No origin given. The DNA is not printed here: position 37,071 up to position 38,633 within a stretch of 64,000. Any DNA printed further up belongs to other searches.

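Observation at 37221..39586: Translationally coupled AAA+ ATPase (Vps4/CDC48-like) and TPR membrane protein pair: candidate uncharacterised two-gene system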

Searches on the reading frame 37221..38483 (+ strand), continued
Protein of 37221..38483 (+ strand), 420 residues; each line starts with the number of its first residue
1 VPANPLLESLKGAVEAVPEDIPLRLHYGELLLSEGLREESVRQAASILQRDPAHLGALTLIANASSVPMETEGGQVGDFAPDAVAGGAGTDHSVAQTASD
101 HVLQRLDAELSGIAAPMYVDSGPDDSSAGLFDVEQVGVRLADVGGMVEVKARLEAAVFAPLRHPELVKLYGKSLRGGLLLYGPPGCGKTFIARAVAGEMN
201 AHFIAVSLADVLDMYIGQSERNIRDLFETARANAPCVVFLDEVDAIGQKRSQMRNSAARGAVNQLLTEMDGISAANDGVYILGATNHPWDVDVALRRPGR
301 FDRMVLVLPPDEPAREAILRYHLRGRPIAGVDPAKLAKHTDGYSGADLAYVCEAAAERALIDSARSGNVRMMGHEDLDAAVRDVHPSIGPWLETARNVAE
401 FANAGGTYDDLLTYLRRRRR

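Call 11: find_homologous_proteins(query=window:37221-38480:+)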
Query window:37221-38480:+ (420 aa): 8000 proteins with E <= 0.001 among 8000 candidates; the best 120 are listed.
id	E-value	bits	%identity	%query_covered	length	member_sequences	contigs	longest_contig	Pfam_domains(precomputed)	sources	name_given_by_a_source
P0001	6.1e-200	683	76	98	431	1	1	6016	PF13173.13,PF07724.21,PF00004.36,PF05496.19,PF17862.8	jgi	jgi:SpoVK/Ycf46/Vps4 family AAA+-type ATPase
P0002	1.5e-199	681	77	98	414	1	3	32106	PF14559.13,PF00004.36,PF17862.8,PF14561.13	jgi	jgi:SpoVK/Ycf46/Vps4 family AAA+-type ATPase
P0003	6.2e-199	679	76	99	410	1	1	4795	PF00004.36,PF17862.8,PF13191.13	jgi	jgi:SpoVK/Ycf46/Vps4 family AAA+-type ATPase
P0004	1.0e-197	675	76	99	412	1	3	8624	PF00004.36,PF17862.8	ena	-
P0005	1.3e-197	675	75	99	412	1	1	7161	PF00004.36,PF17862.8,PF13191.13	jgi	jgi:SpoVK/Ycf46/Vps4 family AAA+-type ATPase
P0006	2.4e-197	674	76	99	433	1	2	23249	PF00004.36,PF17862.8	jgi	jgi:SpoVK/Ycf46/Vps4 family AAA+-type ATPase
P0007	1.0e-196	672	75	99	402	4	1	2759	PF13173.13,PF00004.36,PF17862.8,PF07728.21,PF13191.13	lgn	-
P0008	1.6e-194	665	75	98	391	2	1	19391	PF13173.13,PF00004.36,PF17862.8,PF07728.21,PF13191.13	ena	-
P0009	2.2e-194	664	74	99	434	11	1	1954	PF13173.13,PF00004.36,PF17862.8,PF07728.21,PF13191.13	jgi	jgi:SpoVK/Ycf46/Vps4 family AAA+-type ATPase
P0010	5.9e-194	663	73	98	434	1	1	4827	PF00004.36,PF17862.8,PF07728.21,PF13191.13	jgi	jgi:SpoVK/Ycf46/Vps4 family AAA+-type ATPase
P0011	8.4e-194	662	73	100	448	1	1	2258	PF13173.13,PF00004.36,PF17862.8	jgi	jgi:SpoVK/Ycf46/Vps4 family AAA+-type ATPase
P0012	9.2e-194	662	75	98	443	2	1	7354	PF00004.36,PF17862.8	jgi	jgi:SpoVK/Ycf46/Vps4 family AAA+-type ATPase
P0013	1.5e-193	662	72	100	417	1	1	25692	PF00004.36,PF17862.8,PF13191.13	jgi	jgi:AAA+ superfamily predicted ATPase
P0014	4.2e-193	660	72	100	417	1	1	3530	PF00004.36,PF17862.8,PF13191.13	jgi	jgi:AAA+ superfamily predicted ATPase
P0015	8.0e-193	659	71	100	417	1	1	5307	PF00004.36,PF17862.8,PF13191.13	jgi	jgi:AAA+ superfamily predicted ATPase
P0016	6.3e-191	653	73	96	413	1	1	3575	PF00004.36,PF17862.8,PF13191.13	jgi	jgi:AAA+ superfamily predicted ATPase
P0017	2.4e-189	648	73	96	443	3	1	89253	PF13173.13,PF00004.36,PF17862.8,PF13191.13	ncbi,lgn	-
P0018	3.4e-189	647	71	95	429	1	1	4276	PF00004.36,PF17862.8,PF13191.13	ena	-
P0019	1.5e-188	645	69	100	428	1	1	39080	PF14559.13,PF00004.36,PF17862.8,PF14561.13,PF13191.13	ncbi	-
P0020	3.1e-188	644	70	100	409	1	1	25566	PF13173.13,PF00004.36,PF17862.8,PF07728.21,PF14561.13,PF13191.13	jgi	jgi:SpoVK/Ycf46/Vps4 family AAA+-type ATPase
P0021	2.5e-186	638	70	100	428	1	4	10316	PF00004.36,PF17862.8,PF14561.13,PF13191.13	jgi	jgi:AAA+ superfamily predicted ATPase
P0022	8.3e-185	633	70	100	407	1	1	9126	PF00004.36,PF17862.8,PF13191.13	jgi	-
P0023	3.5e-182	624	88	75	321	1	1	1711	PF13173.13,PF00004.36,PF17862.8,PF07728.21,PF13191.13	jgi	jgi:SpoVK/Ycf46/Vps4 family AAA+-type ATPase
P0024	6.9e-182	623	70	97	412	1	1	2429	PF14559.13,PF00004.36,PF13428.13,PF17862.8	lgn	-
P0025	1.5e-179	615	73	94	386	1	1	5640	PF00004.36,PF17862.8,PF13191.13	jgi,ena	-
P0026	2.2e-179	615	68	98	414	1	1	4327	PF13173.13,PF00004.36,PF17862.8,PF20720.4,PF13191.13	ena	-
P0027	2.3e-179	615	69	97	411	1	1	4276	PF00004.36,PF17862.8,PF14561.13,PF13191.13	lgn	-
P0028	2.7e-179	615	68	98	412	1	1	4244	PF14559.13,PF13173.13,PF00004.36,PF17862.8,PF07728.21,PF13191.13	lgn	-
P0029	5.2e-179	614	83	79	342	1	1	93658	PF13173.13,PF00004.36,PF17862.8,PF13191.13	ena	-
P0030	7.8e-178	610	70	99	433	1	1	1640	PF14559.13,PF13173.13,PF00004.36,PF17862.8,PF14561.13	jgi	jgi:AAA+ superfamily predicted ATPase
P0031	1.9e-177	608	67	99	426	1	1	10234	PF00004.36,PF17862.8,PF07728.21,PF14561.13,PF20720.4,PF13191.13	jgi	jgi:AAA+ superfamily predicted ATPase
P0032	1.2e-176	606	69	99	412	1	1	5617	PF00004.36,PF17862.8,PF14561.13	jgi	jgi:AAA+ superfamily predicted ATPase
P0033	1.6e-176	605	67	100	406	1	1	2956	PF00004.36,PF17862.8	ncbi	-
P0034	2.2e-176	605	69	99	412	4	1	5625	PF00004.36,PF17862.8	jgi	-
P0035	3.6e-174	598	68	97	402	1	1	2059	PF00004.36,PF17862.8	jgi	jgi:SpoVK/Ycf46/Vps4 family AAA+-type ATPase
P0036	5.5e-174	597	69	99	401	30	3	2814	PF00004.36,PF17862.8,PF13191.13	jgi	jgi:SpoVK/Ycf46/Vps4 family AAA+-type ATPase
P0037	7.6e-174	597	66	100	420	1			PF14559.13,PF13173.13,PF00004.36,PF13401.13,PF17862.8,PF07728.21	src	-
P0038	2.0e-173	595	67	98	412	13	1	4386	PF13173.13,PF00004.36,PF17862.8,PF07728.21,PF13191.13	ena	-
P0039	2.9e-173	595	67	100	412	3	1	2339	PF00004.36,PF17862.8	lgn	-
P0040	4.2e-173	594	67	100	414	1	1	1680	PF00004.36,PF17862.8,PF07728.21,PF13191.13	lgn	-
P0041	9.6e-173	593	66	98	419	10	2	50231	PF14559.13,PF13173.13,PF00004.36,PF13401.13,PF17862.8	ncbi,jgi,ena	-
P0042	9.6e-173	593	67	99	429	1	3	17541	PF00004.36,PF17862.8,PF07728.21,PF13191.13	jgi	jgi:AAA+ superfamily predicted ATPase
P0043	1.1e-172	593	67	97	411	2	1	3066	PF00004.36,PF17862.8,PF07728.21,PF14561.13,PF13191.13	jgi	jgi:SpoVK/Ycf46/Vps4 family AAA+-type ATPase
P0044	2.1e-172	592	67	98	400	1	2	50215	PF00004.36,PF17862.8,PF13191.13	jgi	jgi:SpoVK/Ycf46/Vps4 family AAA+-type ATPase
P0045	2.3e-172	592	68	97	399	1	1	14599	PF13173.13,PF00004.36,PF17862.8,PF20720.4,PF13191.13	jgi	jgi:SpoVK/Ycf46/Vps4 family AAA+-type ATPase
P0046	3.6e-172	591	66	100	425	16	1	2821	PF13173.13,PF00004.36,PF17862.8,PF07728.21,PF13191.13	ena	-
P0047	1.0e-171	590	65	99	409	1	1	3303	PF13173.13,PF00004.36,PF17862.8,PF07728.21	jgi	jgi:SpoVK/Ycf46/Vps4 family AAA+-type ATPase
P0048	1.1e-171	590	68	100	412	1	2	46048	PF00004.36,PF17862.8,PF14561.13,PF13191.13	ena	-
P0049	1.4e-171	589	66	100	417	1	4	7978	PF13173.13,PF00004.36,PF13401.13,PF17862.8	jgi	jgi:SpoVK/Ycf46/Vps4 family AAA+-type ATPase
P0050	2.2e-171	588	67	99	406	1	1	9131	PF13173.13,PF00004.36,PF05496.19,PF17862.8,PF07728.21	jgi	jgi:SpoVK/Ycf46/Vps4 family AAA+-type ATPase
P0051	2.2e-171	588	65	98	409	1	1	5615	PF07724.21,PF00004.36,PF17862.8,PF07728.21,PF13191.13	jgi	jgi:SpoVK/Ycf46/Vps4 family AAA+-type ATPase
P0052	2.4e-171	588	81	77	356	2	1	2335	PF13173.13,PF00004.36,PF17862.8,PF13191.13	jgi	jgi:SpoVK/Ycf46/Vps4 family AAA+-type ATPase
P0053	3.1e-171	588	64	97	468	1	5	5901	PF14559.13,PF13173.13,PF00004.36,PF17862.8,PF07728.21,PF13191.13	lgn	-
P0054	4.3e-171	588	67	97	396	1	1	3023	PF00004.36,PF17862.8,PF13191.13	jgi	-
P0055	7.3e-171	587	67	97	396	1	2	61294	PF00004.36,PF17862.8,PF13191.13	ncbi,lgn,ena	-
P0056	7.4e-171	587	67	99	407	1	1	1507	PF13173.13,PF00004.36,PF05496.19,PF17862.8,PF07728.21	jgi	jgi:SpoVK/Ycf46/Vps4 family AAA+-type ATPase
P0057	1.5e-170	586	66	97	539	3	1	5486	PF00004.36,PF17862.8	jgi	jgi:ATP-dependent 26S proteasome regulatory subunit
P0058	1.8e-170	585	67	96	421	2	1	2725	PF14559.13,PF00004.36,PF17862.8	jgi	jgi:SpoVK/Ycf46/Vps4 family AAA+-type ATPase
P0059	1.9e-170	585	66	100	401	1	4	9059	PF00004.36,PF17862.8,PF07728.21,PF14561.13,PF13191.13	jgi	jgi:AAA+ superfamily predicted ATPase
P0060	2.0e-170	585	68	72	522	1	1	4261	PF14559.13,PF00004.36,PF17862.8,PF14561.13,PF13191.13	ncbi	-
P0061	2.7e-170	585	68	97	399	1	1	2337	PF00004.36,PF17862.8,PF07728.21,PF20720.4,PF13191.13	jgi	jgi:SpoVK/Ycf46/Vps4 family AAA+-type ATPase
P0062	2.8e-170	585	66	100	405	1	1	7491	PF13173.13,PF00004.36,PF17862.8,PF07728.21,PF14561.13,PF20720.4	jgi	jgi:SpoVK/Ycf46/Vps4 family AAA+-type ATPase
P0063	3.3e-170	585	67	100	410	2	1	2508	PF00004.36,PF17862.8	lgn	-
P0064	4.0e-170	584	66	99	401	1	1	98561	PF00004.36,PF17862.8,PF07728.21,PF14561.13,PF13191.13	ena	-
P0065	4.5e-170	584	67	99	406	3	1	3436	PF13173.13,PF00004.36,PF05496.19,PF17862.8,PF07728.21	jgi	jgi:ATPases of the AAA+ class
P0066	6.7e-170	584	64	100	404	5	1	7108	PF13173.13,PF00004.36,PF17862.8,PF20720.4,PF13191.13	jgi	jgi:SpoVK/Ycf46/Vps4 family AAA+-type ATPase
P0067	1.2e-169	583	69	99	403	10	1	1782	PF00004.36,PF17862.8,PF07728.21,PF14561.13,PF13191.13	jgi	jgi:SpoVK/Ycf46/Vps4 family AAA+-type ATPase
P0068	1.3e-169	583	66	99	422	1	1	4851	PF14559.13,PF13173.13,PF00004.36,PF17862.8,PF14561.13,PF13191.13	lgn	-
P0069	1.4e-169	583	66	100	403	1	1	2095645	PF13173.13,PF00004.36,PF17862.8,PF14561.13,PF13191.13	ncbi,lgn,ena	-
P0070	1.9e-169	582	66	100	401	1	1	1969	PF00004.36,PF17862.8,PF07728.21,PF14561.13,PF13191.13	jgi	jgi:AAA+ superfamily predicted ATPase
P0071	2.2e-169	582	68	98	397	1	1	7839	PF13173.13,PF00004.36,PF17862.8,PF13191.13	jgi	jgi:SpoVK/Ycf46/Vps4 family AAA+-type ATPase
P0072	3.5e-169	581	66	98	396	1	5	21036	PF14559.13,PF13173.13,PF00004.36,PF17862.8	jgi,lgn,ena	-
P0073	4.5e-169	581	67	100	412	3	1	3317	PF14559.13,PF00004.36,PF17862.8,PF14561.13,PF13191.13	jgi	jgi:SpoVK/Ycf46/Vps4 family AAA+-type ATPase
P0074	7.9e-169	580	66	98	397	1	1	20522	PF14559.13,PF13173.13,PF00004.36,PF17862.8,PF13191.13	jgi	-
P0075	8.8e-169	580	63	99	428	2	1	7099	PF13173.13,PF00004.36,PF17862.8,PF07728.21,PF13191.13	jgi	jgi:SpoVK/Ycf46/Vps4 family AAA+-type ATPase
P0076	9.7e-169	580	63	99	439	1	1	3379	PF13173.13,PF00004.36,PF17862.8,PF13191.13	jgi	jgi:SpoVK/Ycf46/Vps4 family AAA+-type ATPase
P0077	2.0e-168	579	67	99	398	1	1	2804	PF13173.13,PF00004.36,PF17862.8,PF07728.21,PF14561.13,PF13191.13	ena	-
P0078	4.2e-168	578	66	99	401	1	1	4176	PF13173.13,PF00004.36,PF17862.8,PF13191.13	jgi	jgi:SpoVK/Ycf46/Vps4 family AAA+-type ATPase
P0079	4.2e-168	578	66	96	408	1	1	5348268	PF14559.13,PF00004.36,PF17862.8,PF14561.13,PF20720.4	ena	-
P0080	8.7e-168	577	66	100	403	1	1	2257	PF14559.13,PF13173.13,PF00004.36,PF13401.13,PF05496.19,PF17862.8,PF07728.21,PF14561.13,PF13191.13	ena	-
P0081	1.0e-167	576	66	98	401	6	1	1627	PF13173.13,PF00004.36,PF17862.8,PF13191.13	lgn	-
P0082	1.2e-167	576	66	99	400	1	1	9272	PF13173.13,PF00004.36,PF17862.8,PF13191.13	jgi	jgi:SpoVK/Ycf46/Vps4 family AAA+-type ATPase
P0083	1.2e-167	576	71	91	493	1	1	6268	PF00004.36,PF17862.8,PF13191.13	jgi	jgi:ATP-dependent 26S proteasome regulatory subunit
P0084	1.6e-167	576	63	99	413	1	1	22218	PF00004.36,PF05496.19,PF17862.8,PF13191.13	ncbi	ncbi:MAG: AAA family ATPase [Mycobacteriales bacterium]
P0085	1.6e-167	576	66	100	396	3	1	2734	PF14559.13,PF13173.13,PF00004.36,PF13401.13,PF17862.8,PF13191.13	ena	-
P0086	2.0e-167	575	63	100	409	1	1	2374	PF00004.36,PF17862.8,PF07728.21,PF14561.13,PF13191.13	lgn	-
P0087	2.4e-167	575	65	99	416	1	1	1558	PF13173.13,PF00004.36,PF17862.8,PF07728.21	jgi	jgi:SpoVK/Ycf46/Vps4 family AAA+-type ATPase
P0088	4.0e-167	574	64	97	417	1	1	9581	PF13173.13,PF00004.36,PF17862.8,PF07728.21,PF13191.13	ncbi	ncbi:MAG: AAA family ATPase [Acidimicrobiales bacterium]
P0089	4.6e-167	574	67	98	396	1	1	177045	PF00004.36,PF17862.8,PF13191.13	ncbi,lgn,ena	-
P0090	1.4e-166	573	65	99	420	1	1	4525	PF14559.13,PF13173.13,PF00004.36,PF13401.13,PF17862.8,PF07728.21,PF14561.13,PF20720.4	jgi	jgi:SpoVK/Ycf46/Vps4 family AAA+-type ATPase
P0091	1.6e-166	573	63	99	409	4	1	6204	PF13173.13,PF00004.36,PF17862.8,PF07728.21,PF13191.13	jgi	jgi:SpoVK/Ycf46/Vps4 family AAA+-type ATPase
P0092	1.6e-166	572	65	100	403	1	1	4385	PF14559.13,PF13173.13,PF00004.36,PF13401.13,PF17862.8,PF13191.13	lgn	-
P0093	1.7e-166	572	64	100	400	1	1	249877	PF00004.36,PF13401.13,PF17862.8,PF14561.13,PF20720.4,PF13191.13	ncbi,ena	-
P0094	1.7e-166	572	65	100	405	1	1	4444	PF14559.13,PF00004.36,PF17862.8,PF13191.13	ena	-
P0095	1.9e-166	572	65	100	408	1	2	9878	PF00004.36,PF17862.8,PF14561.13,PF20720.4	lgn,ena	-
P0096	3.1e-166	572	67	97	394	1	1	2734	PF13173.13,PF00004.36,PF17862.8,PF07728.21,PF13191.13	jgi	jgi:SpoVK/Ycf46/Vps4 family AAA+-type ATPase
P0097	5.4e-166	571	66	100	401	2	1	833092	PF00004.36,PF17862.8,PF07728.21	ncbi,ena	-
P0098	7.3e-166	570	65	100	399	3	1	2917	PF00004.36,PF17862.8,PF13191.13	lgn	-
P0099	1.1e-165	570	64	99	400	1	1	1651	PF13173.13,PF00004.36,PF13401.13,PF17862.8,PF07728.21,PF13191.13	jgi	-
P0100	1.3e-165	569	66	100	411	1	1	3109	PF00004.36,PF17862.8,PF13191.13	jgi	jgi:SpoVK/Ycf46/Vps4 family AAA+-type ATPase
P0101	1.5e-165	569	65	100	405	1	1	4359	PF14559.13,PF00004.36,PF17862.8,PF13191.13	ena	-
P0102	1.6e-165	569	65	100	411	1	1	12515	PF00004.36,PF17862.8,PF13191.13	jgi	jgi:SpoVK/Ycf46/Vps4 family AAA+-type ATPase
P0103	2.8e-165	568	66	100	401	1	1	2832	PF14559.13,PF00004.36,PF17862.8,PF07728.21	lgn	-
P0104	3.0e-165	568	67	96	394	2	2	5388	PF13173.13,PF00004.36,PF17862.8,PF13191.13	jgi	jgi:SpoVK/Ycf46/Vps4 family AAA+-type ATPase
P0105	4.4e-165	568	65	97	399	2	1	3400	PF00004.36,PF17862.8,PF13191.13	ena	-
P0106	4.5e-165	568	64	100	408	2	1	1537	PF14559.13,PF00004.36,PF13401.13,PF17862.8,PF20720.4,PF13191.13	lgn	-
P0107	4.7e-165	568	68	95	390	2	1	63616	PF00004.36,PF17862.8,PF20720.4,PF13191.13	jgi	jgi:SpoVK/Ycf46/Vps4 family AAA+-type ATPase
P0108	5.3e-165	567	64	100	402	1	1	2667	PF00004.36,PF17862.8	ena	-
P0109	5.5e-165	567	63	100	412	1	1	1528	PF14559.13,PF13173.13,PF00004.36,PF13401.13,PF17862.8,PF14561.13,PF20720.4,PF13191.13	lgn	-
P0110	6.4e-165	567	82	71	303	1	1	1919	PF13173.13,PF00004.36,PF17862.8,PF07728.21,PF13191.13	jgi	jgi:SpoVK/Ycf46/Vps4 family AAA+-type ATPase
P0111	7.9e-165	567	66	100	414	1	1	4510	PF00004.36,PF17862.8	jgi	jgi:SpoVK/Ycf46/Vps4 family AAA+-type ATPase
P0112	2.0e-164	566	64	99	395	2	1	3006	PF14559.13,PF13173.13,PF00004.36,PF17862.8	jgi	jgi:SpoVK/Ycf46/Vps4 family AAA+-type ATPase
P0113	2.5e-164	565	65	99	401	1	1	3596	PF14559.13,PF00004.36,PF17862.8,PF14561.13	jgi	jgi:SpoVK/Ycf46/Vps4 family AAA+-type ATPase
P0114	2.7e-164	565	64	96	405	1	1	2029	PF14559.13,PF13173.13,PF00004.36,PF13401.13,PF17862.8,PF07728.21,PF14561.13,PF13191.13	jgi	jgi:SpoVK/Ycf46/Vps4 family AAA+-type ATPase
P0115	3.5e-164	565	64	100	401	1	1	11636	PF00004.36,PF17862.8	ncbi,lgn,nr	ncbi:MAG TPA: AAA family ATPase [Gaiellaceae bacterium]|nr:AAA family ATPase [Gaiellaceae bacterium]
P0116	4.0e-164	565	61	100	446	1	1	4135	PF13173.13,PF00004.36,PF17862.8,PF13191.13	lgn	-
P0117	4.5e-164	564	65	99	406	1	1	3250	PF00004.36,PF17862.8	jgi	jgi:SpoVK/Ycf46/Vps4 family AAA+-type ATPase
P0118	4.8e-164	564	64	100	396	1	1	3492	PF13173.13,PF00004.36,PF17862.8,PF13191.13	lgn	-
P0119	5.3e-164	564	64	99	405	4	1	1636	PF14559.13,PF13173.13,PF00004.36,PF13401.13,PF17862.8,PF07728.21,PF14561.13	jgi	jgi:SpoVK/Ycf46/Vps4 family AAA+-type ATPase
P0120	5.7e-164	564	64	99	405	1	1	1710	PF00004.36,PF17862.8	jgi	jgi:SpoVK/Ycf46/Vps4 family AAA+-type ATPase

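Call 15: find_encoding_contigs(protein=P0017, flank=8000, max_places=2)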
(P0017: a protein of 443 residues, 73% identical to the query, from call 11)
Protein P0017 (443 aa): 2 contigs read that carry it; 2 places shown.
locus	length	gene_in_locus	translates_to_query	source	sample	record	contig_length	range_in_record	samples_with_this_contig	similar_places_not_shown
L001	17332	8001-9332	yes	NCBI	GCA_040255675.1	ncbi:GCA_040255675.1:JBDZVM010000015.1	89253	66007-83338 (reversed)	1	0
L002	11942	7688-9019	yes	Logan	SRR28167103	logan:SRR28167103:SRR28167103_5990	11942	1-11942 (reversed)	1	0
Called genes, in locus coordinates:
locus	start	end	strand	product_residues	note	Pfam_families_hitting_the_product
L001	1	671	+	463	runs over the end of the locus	PF00291:PALP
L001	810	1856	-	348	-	PF01040:UbiA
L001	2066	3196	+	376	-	PF03824:NicO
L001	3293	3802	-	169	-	PF13466:STAS_2 (weak)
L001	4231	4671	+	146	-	PF00011:HSP20, PF17886:ArsA_HSP20 (weak)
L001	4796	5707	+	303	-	PF10646:Germane, PF10648:Gmad2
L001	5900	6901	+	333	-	PF00881:Nitroreductase (faint), PF14512:TM1586_NiRdase (faint)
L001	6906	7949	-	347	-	PF14512:TM1586_NiRdase (faint), PF00881:Nitroreductase (weak)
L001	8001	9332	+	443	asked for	PF13191:AAA_16 (faint), PF00004:AAA, PF13173:AAA_14 (weak), PF17862:AAA_lid_3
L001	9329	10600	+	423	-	PF00515:TPR_1 (faint), PF07719:TPR_2 (faint), PF13414:TPR_11 (faint), PF13428:TPR_14 (faint), PF13429:TPR_15 (faint), PF13431:TPR_17 (faint), PF13432:TPR_16 (weak), PF14559:TPR_19 (weak), +2 more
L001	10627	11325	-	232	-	PF01323:DSBA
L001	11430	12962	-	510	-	PF14333:DUF4389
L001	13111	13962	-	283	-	PF01842:ACT, PF13740:ACT_6, PF00551:Formyl_trans_N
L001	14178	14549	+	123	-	PF23719:VapB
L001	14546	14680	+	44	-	-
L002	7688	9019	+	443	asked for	PF13191:AAA_16 (faint), PF00004:AAA, PF13173:AAA_14 (weak), PF17862:AAA_lid_3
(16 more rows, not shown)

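Call 16: find_encoding_contigs(protein=P0069, flank=8000, max_places=2)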
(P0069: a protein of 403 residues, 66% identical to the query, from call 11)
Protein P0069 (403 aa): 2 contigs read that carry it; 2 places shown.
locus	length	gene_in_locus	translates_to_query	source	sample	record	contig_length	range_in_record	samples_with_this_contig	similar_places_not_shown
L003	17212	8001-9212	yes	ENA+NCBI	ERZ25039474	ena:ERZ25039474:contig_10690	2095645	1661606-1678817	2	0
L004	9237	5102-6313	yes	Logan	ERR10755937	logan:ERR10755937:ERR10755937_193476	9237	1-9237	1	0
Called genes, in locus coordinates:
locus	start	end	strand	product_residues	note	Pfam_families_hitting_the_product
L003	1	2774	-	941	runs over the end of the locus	PF08751:TrwC, PF13245:AAA_19, PF13401:AAA_22 (weak), PF13604:AAA_30, PF22232:TraI_hel_assoc_N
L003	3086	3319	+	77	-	-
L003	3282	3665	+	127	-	-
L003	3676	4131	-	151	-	PF01243:PNPOx_N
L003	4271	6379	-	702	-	-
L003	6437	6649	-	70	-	PF00436:SSB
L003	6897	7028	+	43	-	-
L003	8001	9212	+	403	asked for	PF13191:AAA_16 (faint), PF14561:TPR_20 (faint), PF13173:AAA_14 (faint), PF00004:AAA, PF17862:AAA_lid_3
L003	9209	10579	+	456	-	PF00515:TPR_1 (faint), PF07719:TPR_2 (faint), PF13374:TPR_10 (faint), PF13424:TPR_12 (faint), PF13428:TPR_14 (faint), PF13431:TPR_17 (faint), PF13432:TPR_16 (weak), PF14559:TPR_19 (weak), +3 more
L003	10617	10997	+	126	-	PF12728:HTH_17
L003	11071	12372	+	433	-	PF00589:Phage_integrase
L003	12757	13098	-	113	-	-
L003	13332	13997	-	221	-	PF00072:Response_reg, PF00196:GerE, PF08281:Sigma70_r4_2 (weak)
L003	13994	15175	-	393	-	PF23539:DUF7134 (faint), PF07730:HisKA_3, PF02518:HATPase_c (weak)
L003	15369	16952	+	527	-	-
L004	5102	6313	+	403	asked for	PF13191:AAA_16 (faint), PF14561:TPR_20 (faint), PF13173:AAA_14 (faint), PF00004:AAA, PF17862:AAA_lid_3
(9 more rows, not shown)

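Call 17: find_encoding_contigs(protein=P0079, flank=8000, max_places=2)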
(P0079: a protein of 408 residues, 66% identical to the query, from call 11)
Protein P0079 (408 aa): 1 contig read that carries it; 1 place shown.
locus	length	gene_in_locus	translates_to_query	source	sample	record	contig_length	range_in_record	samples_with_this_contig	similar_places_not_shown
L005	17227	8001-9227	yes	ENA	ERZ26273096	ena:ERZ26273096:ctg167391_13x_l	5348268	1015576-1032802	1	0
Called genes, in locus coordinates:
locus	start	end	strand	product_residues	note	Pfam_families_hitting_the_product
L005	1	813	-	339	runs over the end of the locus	PF00753:Lactamase_B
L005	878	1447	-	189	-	PF00440:TetR_N, PF17920:TetR_C_16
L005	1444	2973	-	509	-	PF07690:MFS_1, PF00083:Sugar_tr (weak), PF07690:MFS_1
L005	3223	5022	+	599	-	PF00664:ABC_membrane, PF02463:SMC_N (faint), PF00005:ABC_tran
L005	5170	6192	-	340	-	-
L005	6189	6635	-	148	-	PF04542:Sigma70_r2, PF07638:Sigma70_ECF, PF08281:Sigma70_r4_2, PF04545:Sigma70_r4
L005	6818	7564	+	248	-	PF01925:TauE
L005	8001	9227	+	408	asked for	PF14559:TPR_19 (weak), PF14561:TPR_20 (faint), PF00004:AAA, PF20720:nSTAND3 (weak), PF17862:AAA_lid_3 (weak)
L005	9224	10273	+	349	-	PF07719:TPR_2 (faint), PF13428:TPR_14 (faint), PF23914:TPR_CcmH_CycH (faint), PF13432:TPR_16 (faint), PF14559:TPR_19 (faint), PF13431:TPR_17 (faint), PF00515:TPR_1 (faint), PF13181:TPR_8 (faint)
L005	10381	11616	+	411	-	PF13360:PQQ_2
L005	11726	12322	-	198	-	PF00480:ROK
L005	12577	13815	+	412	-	PF13360:PQQ_2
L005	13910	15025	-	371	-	-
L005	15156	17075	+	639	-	PF06965:Na_H_antiport_1, PF13462:Thioredoxin_4, PF01323:DSBA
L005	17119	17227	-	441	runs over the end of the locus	PF01590:GAF, PF13185:GAF_2, PF00563:EAL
